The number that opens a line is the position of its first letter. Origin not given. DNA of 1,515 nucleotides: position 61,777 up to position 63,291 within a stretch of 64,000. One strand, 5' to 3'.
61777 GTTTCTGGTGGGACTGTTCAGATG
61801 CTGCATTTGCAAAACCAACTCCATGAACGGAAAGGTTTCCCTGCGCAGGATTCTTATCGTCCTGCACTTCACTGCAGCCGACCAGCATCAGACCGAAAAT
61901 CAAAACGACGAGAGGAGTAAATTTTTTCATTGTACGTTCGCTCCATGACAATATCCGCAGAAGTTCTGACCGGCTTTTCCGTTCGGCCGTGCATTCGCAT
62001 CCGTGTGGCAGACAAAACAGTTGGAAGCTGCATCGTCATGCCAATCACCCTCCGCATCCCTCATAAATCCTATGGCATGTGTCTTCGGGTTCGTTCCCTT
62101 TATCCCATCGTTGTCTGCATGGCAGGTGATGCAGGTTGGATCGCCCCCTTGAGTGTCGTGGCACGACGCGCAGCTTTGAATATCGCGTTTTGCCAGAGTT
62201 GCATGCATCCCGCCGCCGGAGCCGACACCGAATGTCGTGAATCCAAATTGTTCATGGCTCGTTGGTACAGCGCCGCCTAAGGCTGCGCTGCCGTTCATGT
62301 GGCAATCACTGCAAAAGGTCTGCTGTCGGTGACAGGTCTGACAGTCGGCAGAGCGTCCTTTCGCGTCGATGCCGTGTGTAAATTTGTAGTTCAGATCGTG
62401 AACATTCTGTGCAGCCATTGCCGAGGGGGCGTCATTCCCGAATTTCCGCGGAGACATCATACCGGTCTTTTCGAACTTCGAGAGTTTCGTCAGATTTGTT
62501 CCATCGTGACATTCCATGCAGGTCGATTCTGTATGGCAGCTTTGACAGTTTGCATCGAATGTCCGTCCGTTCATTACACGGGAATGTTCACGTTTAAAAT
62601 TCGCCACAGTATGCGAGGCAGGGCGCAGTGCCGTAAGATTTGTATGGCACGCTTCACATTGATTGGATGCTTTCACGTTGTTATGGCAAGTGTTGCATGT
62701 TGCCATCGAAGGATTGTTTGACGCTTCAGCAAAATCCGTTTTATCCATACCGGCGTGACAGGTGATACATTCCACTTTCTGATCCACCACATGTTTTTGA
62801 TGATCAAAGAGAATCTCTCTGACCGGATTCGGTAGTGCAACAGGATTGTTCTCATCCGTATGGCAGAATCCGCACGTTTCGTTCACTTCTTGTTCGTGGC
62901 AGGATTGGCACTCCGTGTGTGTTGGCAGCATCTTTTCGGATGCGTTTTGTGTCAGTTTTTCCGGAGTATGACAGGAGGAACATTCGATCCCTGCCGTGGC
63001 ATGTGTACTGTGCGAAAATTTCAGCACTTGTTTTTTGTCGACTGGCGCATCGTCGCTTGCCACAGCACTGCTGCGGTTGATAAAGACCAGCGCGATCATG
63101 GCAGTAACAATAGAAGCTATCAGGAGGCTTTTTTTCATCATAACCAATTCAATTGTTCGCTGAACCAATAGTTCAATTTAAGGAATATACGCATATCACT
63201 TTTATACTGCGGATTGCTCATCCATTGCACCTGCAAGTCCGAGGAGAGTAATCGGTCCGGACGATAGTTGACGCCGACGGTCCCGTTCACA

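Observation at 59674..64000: Candidate porin-cytochrome (extracellular electron transfer) module: OM beta-barrel + 14-heme + 7-heme lipoprotein operon, plus a 6-heme lipoprotein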

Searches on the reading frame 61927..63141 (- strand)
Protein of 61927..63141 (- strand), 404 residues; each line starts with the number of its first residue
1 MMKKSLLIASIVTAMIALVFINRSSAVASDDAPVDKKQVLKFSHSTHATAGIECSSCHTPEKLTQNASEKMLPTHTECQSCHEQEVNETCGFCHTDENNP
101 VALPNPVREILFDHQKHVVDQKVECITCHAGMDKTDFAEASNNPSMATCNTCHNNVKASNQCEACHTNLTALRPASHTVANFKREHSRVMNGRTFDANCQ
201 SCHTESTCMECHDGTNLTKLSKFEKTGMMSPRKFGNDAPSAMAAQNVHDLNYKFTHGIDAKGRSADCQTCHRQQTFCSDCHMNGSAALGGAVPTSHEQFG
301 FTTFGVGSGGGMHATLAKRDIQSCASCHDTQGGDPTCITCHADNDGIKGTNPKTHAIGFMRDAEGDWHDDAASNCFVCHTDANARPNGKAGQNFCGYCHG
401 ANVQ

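Call 3: search_protein_families(library=pfam, proteins=[window:61927-63141:-], max_evalue=0.1)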
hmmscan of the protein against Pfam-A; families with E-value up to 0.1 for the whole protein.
window:61927-63141:- (404 aa): 6 families
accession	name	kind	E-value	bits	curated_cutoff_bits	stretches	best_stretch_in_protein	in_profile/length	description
PF14522.11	Cytochrome_C7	-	1e-13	51.3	24.8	2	111-167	2-67/67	Cytochrome c7 and related cytochrome c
PF02085.21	Cytochrom_CIII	-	3.7e-11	43.7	22.9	3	319-399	31-101/101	Class III cytochrome C family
PF22113.1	Mtrc-MtrF_II-IV_dom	-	1.7e-09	37.8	30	2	206-330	29-129/176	Outer membrane cytochrome MtrC/MtrF-like, domains II/IV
PF14537.11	Cytochrom_c3_2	-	3.7e-09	37.3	25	1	47-154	2-79/79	Cytochrome c3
PF07191.17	Zn_ribbon_6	-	0.001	19.5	25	1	124-173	2-43/67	Double zinc ribbon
PF05495.17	zf-CHY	-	0.0096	16.8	31.3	0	122-169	18-65/68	CHY zinc finger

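Call 4: search_protein_families(library=ncbifam, proteins=[window:61927-63141:-], max_evalue=0.1)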
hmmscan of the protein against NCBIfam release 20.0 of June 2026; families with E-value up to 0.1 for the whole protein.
window:61927-63141:- (404 aa): 8 families
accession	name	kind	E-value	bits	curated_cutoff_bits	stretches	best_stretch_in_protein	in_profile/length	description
NF045713.1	CxxCH_16_HmcA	equivalog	4.7e-09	35.4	400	1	53-345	113-390/541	sulfate respiration complex hexadecaheme cytochrome HmcA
NF041781.1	mnquin_red_QrcA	equivalog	5.3e-06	26.2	180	1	35-166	26-173/174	menaquinone reductase multiheme cytochrome c subunit QrcA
TIGR03508.1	decahem_SO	subfamily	0.0012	18.4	192.2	1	37-87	80-129/258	DmsE family decaheme c-type cytochrome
NF040967.1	cytc_ExtN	equivalog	0.0017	17.3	200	2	118-221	34-126/415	selenite/tellurite reduction operon c-type cytochrome ExtN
NF040968.1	FeS_ExtO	equivalog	0.0026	16.6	200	2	118-221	34-126/416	selenite/tellurite reduction operon b-type cytochrome iron-sulfur cluster-binding subunit ExtO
NF038038.1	cytoc_DsrJ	equivalog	0.0049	17.2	100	0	322-341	102-121/121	sulfate reduction electron transfer complex DsrMKJOP subunit DsrJ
NF058545.1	IVPilMotSglSMyx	equivalog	0.018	15.1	170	0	15-64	41-90/125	type IV pili motility protein SglS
TIGR03153.1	cytochr_NrfH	equivalog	0.038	14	134.2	2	17-70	12-71/138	cytochrome c nitrite reductase small subunit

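Call 7: find_encoding_contigs(protein=window:61927-63141:-, flank=10000, max_places=6)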
Protein window:61927-63141:- (404 aa): 1 contig read that carries it; 1 place shown.
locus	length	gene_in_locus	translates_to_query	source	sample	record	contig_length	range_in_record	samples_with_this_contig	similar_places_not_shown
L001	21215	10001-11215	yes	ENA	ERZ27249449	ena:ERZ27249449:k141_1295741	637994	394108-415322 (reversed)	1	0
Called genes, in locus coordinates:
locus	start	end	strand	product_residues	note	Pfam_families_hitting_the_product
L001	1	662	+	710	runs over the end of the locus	PF02085:Cytochrom_CIII (faint), PF09699:Paired_CXXCH_1 (faint), PF14522:Cytochrome_C7 (faint), PF14537:Cytochrom_c3_2 (faint), PF22678:Cytochrom_c_NrfB-like (faint), PF01292:Ni_hydr_CYTB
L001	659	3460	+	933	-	PF02085:Cytochrom_CIII (faint), PF03264:Cytochrom_NNT (faint), PF09699:Paired_CXXCH_1 (faint), PF14522:Cytochrome_C7 (faint), PF14537:Cytochrom_c3_2 (faint), PF22113:Mtrc-MtrF_II-IV_dom (faint), PF01292:Ni_hydr_CYTB (weak)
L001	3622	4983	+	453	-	PF03264:Cytochrom_NNT, PF14522:Cytochrome_C7 (faint)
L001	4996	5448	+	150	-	PF00355:Rieske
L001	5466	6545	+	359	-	PF00033:Cytochrome_B, PF13631:Cytochrom_B_N_2, PF00032:Cytochrom_B_C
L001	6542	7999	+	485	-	PF09699:Paired_CXXCH_1 (faint), PF13435:Cytochrome_C554 (faint), PF14522:Cytochrome_C7 (faint), PF22678:Cytochrom_c_NrfB-like (faint), PF22113:Mtrc-MtrF_II-IV_dom (faint), PF14537:Cytochrom_c3_2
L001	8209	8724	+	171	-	PF13435:Cytochrome_C554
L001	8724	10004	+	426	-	-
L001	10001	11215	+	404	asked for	PF02085:Cytochrom_CIII (faint), PF14522:Cytochrome_C7 (faint), PF14537:Cytochrom_c3_2 (faint), PF22113:Mtrc-MtrF_II-IV_dom (faint)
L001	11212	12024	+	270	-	PF14537:Cytochrom_c3_2 (faint), PF14522:Cytochrome_C7 (faint), PF09698:GSu_C4xC__C2xCH (weak)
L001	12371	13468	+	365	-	PF22113:Mtrc-MtrF_II-IV_dom (faint), PF14537:Cytochrom_c3_2 (faint)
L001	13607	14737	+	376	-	PF00686:CBM_20, PF00756:Esterase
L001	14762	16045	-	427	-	PF14870:PSII_BNR (faint), PF15902:Sortilin-Vps10 (faint), PF18962:Por_Secre_tail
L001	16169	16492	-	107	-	-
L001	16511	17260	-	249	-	PF07291:MauE (weak), PF00578:AhpC-TSA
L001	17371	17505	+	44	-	-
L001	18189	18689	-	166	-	PF00731:AIRC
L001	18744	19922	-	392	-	PF22660:RS_preATP-grasp-like, PF02222:ATP-grasp, PF07478:Dala_Dala_lig_C, PF17769:PurK_C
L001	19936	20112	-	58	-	-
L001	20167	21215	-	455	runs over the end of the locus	PF00890:FAD_binding_2, PF01134:GIDA (faint), PF01266:DAO (weak), PF03486:HI0933_like, PF12831:FAD_oxidored, PF13450:NAD_binding_8 (weak), PF01266:DAO (weak), PF22780:HI0933_like_1st, +2 more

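Call 11: find_homologous_proteins(query=L001:8724-10001:+, max_evalue=0.001)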
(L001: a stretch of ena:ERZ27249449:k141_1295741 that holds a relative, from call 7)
Query L001:8724-10001:+ (426 aa): 212 proteins with E <= 0.001 among 6840 candidates; the best 120 are listed.
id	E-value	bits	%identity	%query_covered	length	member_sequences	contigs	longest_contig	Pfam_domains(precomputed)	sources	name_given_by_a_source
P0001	6.8e-281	949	100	100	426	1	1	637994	-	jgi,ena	-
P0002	7.1e-267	903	93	100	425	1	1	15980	-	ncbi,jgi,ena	ncbi:MAG: hypothetical protein WCW40_03880 [Bacteroidota bacterium]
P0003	4.5e-254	861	100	90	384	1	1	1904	-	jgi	jgi:hypothetical protein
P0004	1.4e-238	810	81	100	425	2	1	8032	-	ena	-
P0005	1.4e-234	797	81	100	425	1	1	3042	-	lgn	-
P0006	1.5e-234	796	81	100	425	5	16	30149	-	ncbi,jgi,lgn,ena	jgi:hypothetical protein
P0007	3.7e-234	795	80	100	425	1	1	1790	-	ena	-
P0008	5.6e-234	795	81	100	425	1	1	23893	-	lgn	-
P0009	1.2e-231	787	80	100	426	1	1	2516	-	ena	-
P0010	5.8e-231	785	81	100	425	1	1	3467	-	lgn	-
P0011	6.8e-231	784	80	100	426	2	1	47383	-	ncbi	ncbi:MAG: hypothetical protein ACOYNS_02530 [Bacteroidota bacterium]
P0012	1.9e-230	783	79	100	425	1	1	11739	-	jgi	jgi:hypothetical protein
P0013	5.6e-229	778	79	100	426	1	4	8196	-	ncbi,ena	-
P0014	1.5e-228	777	79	100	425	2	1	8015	-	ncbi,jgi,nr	ncbi:MAG: hypothetical protein M0R68_10565 [Bacteroidetes bacterium]|nr:hypothetical protein [Bacter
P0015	1.8e-228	776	78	100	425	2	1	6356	-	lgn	-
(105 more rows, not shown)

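Call 19: find_related_loci(query=A1, collection=genome_contigs, flank=7000)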
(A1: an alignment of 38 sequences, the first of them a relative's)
Query A1 (426 aa) in genome_contigs; peptide patterns used: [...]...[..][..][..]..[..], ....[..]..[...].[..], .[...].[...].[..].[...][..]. (x = any residue, [..] = any of these).
320 stretches matched a pattern; 147 encode a relative of the query (tblastn E <= 1e-3); the best 80 are kept; 79 distinct loci.
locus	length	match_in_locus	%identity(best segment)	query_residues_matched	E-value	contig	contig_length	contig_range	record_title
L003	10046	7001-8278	93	1-426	0e+0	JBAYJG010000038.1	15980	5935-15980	MAG: Bacteroidota bacterium isolate SO_2016_GW1_5 scaffold06295_OW334_2016, whole genome shotgun sequence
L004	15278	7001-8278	81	1-426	0e+0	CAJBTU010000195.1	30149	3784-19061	MAG: uncultured Ignavibacteriae bacterium isolate Loc090721-7m_bin-539 genome assembly, contig: bin-539:195/426, whole g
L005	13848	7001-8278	80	1-426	0e+0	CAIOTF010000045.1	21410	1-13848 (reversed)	MAG: uncultured Ignavibacteriae bacterium isolate KTt_bin-1621 genome assembly, contig: bin-1621:45/54, whole genome sho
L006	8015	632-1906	79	2-426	0e+0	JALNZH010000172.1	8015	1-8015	MAG: Bacteroidetes bacterium isolate SO_2017_GW3 bin 7 scaffold_4386_c1_OW296A_2017, whole genome shotgun sequence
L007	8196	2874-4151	79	1-426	0e+0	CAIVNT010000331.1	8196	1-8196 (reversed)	MAG: uncultured Ignavibacteriae bacterium isolate LJ_bin-0454 genome assembly, contig: bin-0454:331/695, whole genome sh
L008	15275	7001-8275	78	2-426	0e+0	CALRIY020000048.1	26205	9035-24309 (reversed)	MAG: Synechococcus sp. UW140 isolate JJ-AX1-329-1-mx-bin491 genome assembly, contig: JJ-MOM7-71-C230, whole genome shotg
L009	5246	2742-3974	80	16-426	0e+0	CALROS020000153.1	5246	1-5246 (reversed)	MAG: Chitinophaga pinensis isolate JJ-LAS36-244-8-m1-bin313 genome assembly, contig: JJ-LAS36-244-C1263, whole genome sh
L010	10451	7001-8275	76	2-426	0e+0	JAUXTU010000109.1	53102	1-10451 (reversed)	MAG: Bacteroidota bacterium isolate C13_metabat.bin.24 C13_k141_345686, whole genome shotgun sequence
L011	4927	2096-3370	76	2-426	0e+0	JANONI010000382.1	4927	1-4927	MAG: Bacteroidota bacterium isolate VAR_43_metabat_429 VAR_43_k141_5018396, whole genome shotgun sequence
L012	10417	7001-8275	76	2-426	0e+0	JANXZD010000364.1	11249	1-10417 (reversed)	MAG: Bacteroidetes bacterium isolate GL140_4_metabat_238_sub GL140_4_k141_2366316, whole genome shotgun sequence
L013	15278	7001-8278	80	1-426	0e+0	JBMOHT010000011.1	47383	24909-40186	MAG: Bacteroidota bacterium isolate Deming_bin.369 contig1282, whole genome shotgun sequence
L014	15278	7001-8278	74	1-426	0e+0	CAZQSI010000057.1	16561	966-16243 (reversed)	MAG TPA_asm: uncultured Chitinophagaceae bacterium isolate SRP237561_co1_86 genome assembly, contig: NODE_6022_length_16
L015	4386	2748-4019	74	2-426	0e+0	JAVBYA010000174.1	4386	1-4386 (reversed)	MAG: Bacteroidota bacterium isolate GS21 7940, whole genome shotgun sequence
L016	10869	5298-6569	72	2-426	0e+0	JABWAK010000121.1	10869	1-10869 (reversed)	MAG: Bacteroidetes bacterium isolate MAG_2 scaffold_7169, whole genome shotgun sequence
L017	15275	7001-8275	78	2-426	0e+0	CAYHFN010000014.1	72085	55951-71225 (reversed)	MAG TPA_asm: uncultured Chitinophagaceae bacterium isolate ERP119702_co1_35 genome assembly, contig: NODE_279_length_720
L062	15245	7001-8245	36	13-424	6e-81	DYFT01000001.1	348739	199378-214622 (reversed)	MAG TPA_asm: Ignavibacterium album isolate BE2011_53_18 Afr_mines_BE2011_3_length_348739_cov_7_590870, whole genome shot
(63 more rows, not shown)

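Call 21: predict_structure(alignment_id=A1)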
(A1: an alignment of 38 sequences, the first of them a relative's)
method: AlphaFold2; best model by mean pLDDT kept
length: 426 residues; sequences in the alignment: 38
mean_pLDDT: 80.3   pTM: 0.69
mean pLDDT of the five models: 80.3, 77.5, 77.0, 76.3, 74.0
residues with pLDDT >= 90: 164; 70-90: 164; 50-70: 61; < 50: 37
segments of 3 or more residues with pLDDT < 50: 13-19, 73-81, 144-149, 268-277, 424-426
pLDDT, mean of each block of 10 residues (from residue 1): 54 51 85 75 77 83 80 41 68 88 87 85 91 92 51 79 91 93 68 61 76 94 90 90 94 94 65 46 94 94 84 92 95 74 95 94 82 88 92 93 79 90 48
secondary structure, 60 per line:
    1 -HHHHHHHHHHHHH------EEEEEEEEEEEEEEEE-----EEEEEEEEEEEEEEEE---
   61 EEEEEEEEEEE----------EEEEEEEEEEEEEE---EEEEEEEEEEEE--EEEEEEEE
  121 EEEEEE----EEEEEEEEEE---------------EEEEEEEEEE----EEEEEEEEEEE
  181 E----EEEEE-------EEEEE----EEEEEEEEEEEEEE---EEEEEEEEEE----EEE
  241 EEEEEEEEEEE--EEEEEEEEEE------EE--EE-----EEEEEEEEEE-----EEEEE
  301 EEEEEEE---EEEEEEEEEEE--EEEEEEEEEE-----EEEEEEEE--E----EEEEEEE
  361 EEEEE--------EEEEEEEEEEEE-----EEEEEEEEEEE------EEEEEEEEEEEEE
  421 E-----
elements in order: H2-14 E21-36 E42-57 E61-71 E82-95 E99-110 E113-126 E131-140 E156-165 E170-181 E186-190 E198-202 E207-220 E224-233 E238-251 E254-263 E281-290 E296-307 E311-321 E324-333 E339-346 E354-365 E374-385 E391-401 E408-421

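Call 24: find_homologous_proteins(query=window:61930-63141:-, max_evalue=0.001)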
Query window:61930-63141:- (404 aa): 1001 proteins with E <= 0.001 among 3113 candidates; the best 120 are listed.
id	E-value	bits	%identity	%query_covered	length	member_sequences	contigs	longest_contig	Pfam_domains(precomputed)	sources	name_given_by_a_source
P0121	8.2e-278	939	100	100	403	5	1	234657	PF14537.12,PF02085.22,PF14522.12,PF22113.2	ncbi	ncbi:MAG: cytochrome C [Bacteroidota bacterium]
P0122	3.5e-251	852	89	100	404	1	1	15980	PF14537.12,PF02085.22,PF14522.12,PF22113.2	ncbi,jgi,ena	ncbi:MAG: cytochrome c3 family protein [Bacteroidota bacterium]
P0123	1.1e-238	810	83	99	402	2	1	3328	PF14537.12,PF02085.22,PF14522.12,PF22113.2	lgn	-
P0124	1.5e-238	810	83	100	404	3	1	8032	PF14537.12,PF02085.22,PF14522.12,PF22113.2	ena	-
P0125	1.2e-236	804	82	100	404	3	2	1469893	PF14537.12,PF02085.22,PF14522.12,PF22113.2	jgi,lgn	jgi:hypothetical protein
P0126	5.7e-235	798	82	100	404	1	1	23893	PF14537.12,PF02085.22,PF14522.12,PF22113.2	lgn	-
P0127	6.6e-234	795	82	99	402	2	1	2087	PF14537.12,PF02085.22,PF14522.12,PF22113.2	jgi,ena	-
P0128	1.4e-229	780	80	99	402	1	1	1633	PF14537.12,PF02085.22,PF14522.12,PF22113.2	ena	-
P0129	2.8e-228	776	79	99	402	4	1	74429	PF14537.12,PF02085.22,PF14522.12,PF22113.2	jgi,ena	-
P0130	3.1e-228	776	80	99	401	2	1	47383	PF14537.12,PF02085.22,PF14522.12,PF22113.2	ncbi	ncbi:MAG: cytochrome c3 family protein [Bacteroidota bacterium]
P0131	1.6e-226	770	80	100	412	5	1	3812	PF14537.12,PF02085.22,PF14522.12,PF22113.2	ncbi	-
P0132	3.0e-224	763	79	99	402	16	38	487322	PF14537.12,PF02085.22,PF14522.12,PF22113.2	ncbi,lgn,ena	ncbi:MAG: cytochrome c3 family protein [Bacteroidota bacterium]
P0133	1.3e-221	754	77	100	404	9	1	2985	PF14537.12,PF02085.22,PF14522.12,PF22113.2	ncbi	-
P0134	1.7e-220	750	78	99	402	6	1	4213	PF14537.12,PF02085.22,PF14522.12,PF22113.2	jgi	-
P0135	1.4e-217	741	77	99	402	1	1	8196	PF14537.12,PF02085.22,PF14522.12,PF22113.2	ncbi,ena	-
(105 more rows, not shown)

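Call 33: search_protein_families(library=ncbifam, proteins=[L001:659-3457:+, L001:3487-4980:+, L001:4996-5445:+, L001:5466-6542:+, L001:6542-7996:+, L001:8209-8721:+, L001:8724-10001:+], max_evalue=0.01)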
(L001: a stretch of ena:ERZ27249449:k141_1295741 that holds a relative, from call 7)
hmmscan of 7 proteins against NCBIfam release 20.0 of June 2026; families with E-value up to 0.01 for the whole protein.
L001:659-3457:+ (933 aa): 11 families
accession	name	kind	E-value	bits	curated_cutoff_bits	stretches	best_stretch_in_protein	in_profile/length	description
TIGR03508.1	decahem_SO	subfamily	8.4e-23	81.1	192.2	4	421-590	14-175/258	DmsE family decaheme c-type cytochrome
NF041028.1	decahem_GSU2203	exception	9.3e-14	51.3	325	3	154-450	38-297/317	GSU2203 family decaheme c-type cytochrome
TIGR01583.1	formate-DH-gamm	equivalog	5e-10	39.7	115.85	1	664-885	3-202/204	formate dehydrogenase subunit gamma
TIGR04257.1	nanowire_3heme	domain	3.9e-07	30.1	40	0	482-533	14-60/75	c(7)-type cytochrome triheme domain-containing protein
NF008659.0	PRK11659.1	equivalog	4.1e-06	26.6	184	1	198-286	47-143/188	cytochrome c nitrite reductase pentaheme subunit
TIGR03146.1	cyt_nit_nrfB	equivalog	3.5e-05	24.1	166.6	0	256-287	85-118/145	cytochrome c nitrite reductase pentaheme subunit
TIGR02161.1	napC_nirT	subfamily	4.7e-05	23.3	310.6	0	172-209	54-87/185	periplasmic nitrate (or nitrite) reductase c-type cytochrome, NapC/NirT family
NF007558.0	PRK10179.1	equivalog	0.00021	21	339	1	668-848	12-171/217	formate dehydrogenase-N subunit gamma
TIGR03153.1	cytochr_NrfH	equivalog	0.0012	18.9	134.2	0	466-511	25-64/138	cytochrome c nitrite reductase small subunit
NF007906.0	PRK10617.1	equivalog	0.002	18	349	0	173-212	64-99/200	cytochrome c-type protein NapC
NF007924.0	PRK10639.1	equivalog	0.0049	16.6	341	0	662-846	6-167/211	formate dehydrogenase cytochrome b556 subunit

L001:3487-4980:+ (498 aa): 6 families
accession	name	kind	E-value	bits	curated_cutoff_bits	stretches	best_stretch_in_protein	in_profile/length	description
TIGR03153.1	cytochr_NrfH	equivalog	4.7e-13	49.4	134.2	1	109-210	9-110/138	cytochrome c nitrite reductase small subunit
TIGR03508.1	decahem_SO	subfamily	2.1e-05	24.1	192.2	1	430-497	96-152/258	DmsE family decaheme c-type cytochrome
NF011606.0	PRK15032.1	equivalog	0.0017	17.5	455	1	109-182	26-103/390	pentaheme c-type cytochrome TorC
NF041028.1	decahem_GSU2203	exception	0.0019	17.5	325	0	425-497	122-183/317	GSU2203 family decaheme c-type cytochrome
TIGR02162.1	torC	equivalog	0.003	16.9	478.2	1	109-185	27-106/387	pentaheme c-type cytochrome TorC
TIGR02161.1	napC_nirT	subfamily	0.0078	16.1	310.6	1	108-183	27-105/185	periplasmic nitrate (or nitrite) reductase c-type cytochrome, NapC/NirT family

L001:4996-5445:+ (150 aa): 11 families
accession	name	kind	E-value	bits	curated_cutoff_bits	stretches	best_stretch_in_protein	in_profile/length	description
NF010001.0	PRK13474.1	subfamily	8e-20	70.9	154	1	6-147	6-161/178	cytochrome b6-f complex iron-sulfur subunit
NF045928.1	Cytb6fFeSPetC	equivalog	5.1e-19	68.3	250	1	10-146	10-162/179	cytochrome b6-f complex iron-sulfur subunit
TIGR01416.1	Rieske_proteo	equivalog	8.6e-17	61.7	97.4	1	81-146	104-173/176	ubiquinol-cytochrome c reductase iron-sulfur subunit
NF007422.0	PRK09965.1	equivalog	8e-08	32.3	113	1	65-147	14-98/106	bifunctional 3-phenylpropionate/cinnamic acid dioxygenase ferredoxin subunit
NF041174.1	SDX_Thmprot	equivalog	9.2e-07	29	170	1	67-129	17-80/109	sulredoxin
NF050121.1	bc1_QcrA_actin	exception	1.2e-06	28.2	275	1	84-144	238-301/319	cytochrome bc1 complex Rieske iron-sulfur subunit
TIGR02694.1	arsenite_ox_S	equivalog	3.3e-06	27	95.65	1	65-129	31-96/129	arsenate reductase (azurin) small subunit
NF042948.2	3PPDioc_HcaC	equivalog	5.4e-05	23.4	150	1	57-147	8-100/105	3-phenylpropionate/cinnamic acid dioxygenase ferredoxin subunit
TIGR03171.1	soxL2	equivalog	7.9e-05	21.8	582.1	0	8-48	58-97/321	Rieske iron-sulfur protein SoxL2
NF041683.1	ant_diox_AndAb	equivalog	0.00014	22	150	1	54-147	4-98/100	anthranilate 1,2-dioxygenase ferredoxin subunit AndAb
NF058607.1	GlBtMonoOxGbcA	equivalog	0.00019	20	670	1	69-123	74-130/420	glycine betaine monooxygenase oxygenase subunit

L001:5466-6542:+ (359 aa): 5 families
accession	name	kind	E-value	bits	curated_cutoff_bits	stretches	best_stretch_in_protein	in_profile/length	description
NF002990.0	PRK03735.1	subfamily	8.3e-70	235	325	1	5-220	2-223/223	cytochrome b6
NF040969.1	cytb_ExtP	equivalog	3.3e-61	206.7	290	1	33-218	19-204/205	selenite/tellurite reduction operon b-type cytochrome ExtP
NF050120.1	bc1_QcrB_actin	exception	1e-42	146.6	500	1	11-302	1-307/458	cytochrome bc1 complex cytochrome b subunit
NF041076.1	cyt_b_SoxC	equivalog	3.2e-30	105.5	740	1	9-358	2-361/542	proton pump complex cytochrome B SoxC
TIGR01156.1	cytb6_f_IV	equivalog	2e-06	27.8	127.05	1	235-302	31-98/160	cytochrome b6-f complex subunit IV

L001:6542-7996:+ (485 aa): 8 families
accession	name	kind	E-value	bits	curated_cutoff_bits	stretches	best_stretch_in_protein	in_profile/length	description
TIGR03508.1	decahem_SO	subfamily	4.8e-15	55.7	192.2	1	185-360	15-179/258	DmsE family decaheme c-type cytochrome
TIGR03507.1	decahem_SO1788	subfamily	9.6e-10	37.5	209.3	2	130-286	488-629/672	OmcA/MtrC family decaheme c-type cytochrome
NF008659.0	PRK11659.1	equivalog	6.4e-09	35.8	184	1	18-72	104-156/188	cytochrome c nitrite reductase pentaheme subunit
TIGR03146.1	cyt_nit_nrfB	equivalog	1.9e-07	31.5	166.6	1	15-69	75-127/145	cytochrome c nitrite reductase pentaheme subunit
TIGR01905.1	paired_CXXCH_1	subfamily_domain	8.7e-07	28.8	25.2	1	325-359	8-40/41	doubled CXXCH domain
TIGR04257.1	nanowire_3heme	domain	0.00076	19.6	40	1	17-61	16-61/75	c(7)-type cytochrome triheme domain-containing protein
NF041198.1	UshA_like_PCGU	equivalog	0.0032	16.1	275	0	22-98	440-512/519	UshA-like (seleno)protein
NF040971.1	cytc_ExtS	equivalog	0.0043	16.3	100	1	6-107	6-107/262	selenite/tellurite reduction operon c-type cytochrome lipoprotein ExtS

L001:8209-8721:+ (171 aa): 9 families
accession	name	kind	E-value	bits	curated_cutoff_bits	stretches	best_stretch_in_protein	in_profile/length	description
NF041198.1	UshA_like_PCGU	equivalog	3e-15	55.8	275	1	20-151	402-514/519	UshA-like (seleno)protein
NF043010.1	Cyt554_Nsmonas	equivalog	1.6e-14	53.9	400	1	5-122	10-129/238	cytochrome c-550 CycA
NF033196.2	c_type_nonphoto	exception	5.1e-05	23.3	70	1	94-133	20-60/98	c-type cytochrome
NF041028.1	decahem_GSU2203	exception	8.3e-05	21.9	325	1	77-147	36-110/317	GSU2203 family decaheme c-type cytochrome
TIGR03508.1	decahem_SO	subfamily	0.00015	21.3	192.2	1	98-150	31-82/258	DmsE family decaheme c-type cytochrome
TIGR03153.1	cytochr_NrfH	equivalog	0.00074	19.6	134.2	0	29-109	55-134/138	cytochrome c nitrite reductase small subunit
TIGR01905.1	paired_CXXCH_1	subfamily_domain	0.0024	17.8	25.2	0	128-149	19-40/41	doubled CXXCH domain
TIGR04315.1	octaheme_Shew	subfamily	0.0042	16.2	375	0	30-128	25-123/440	tetrathionate reductase family octaheme c-type cytochrome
TIGR01904.2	GSu_C4xC__C2xCH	domain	0.0054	16.5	27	1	68-119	11-67/73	CxxxxCH/CxxCH domain c-type cytochrome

L001:8724-10001:+ (426 aa): 0 families
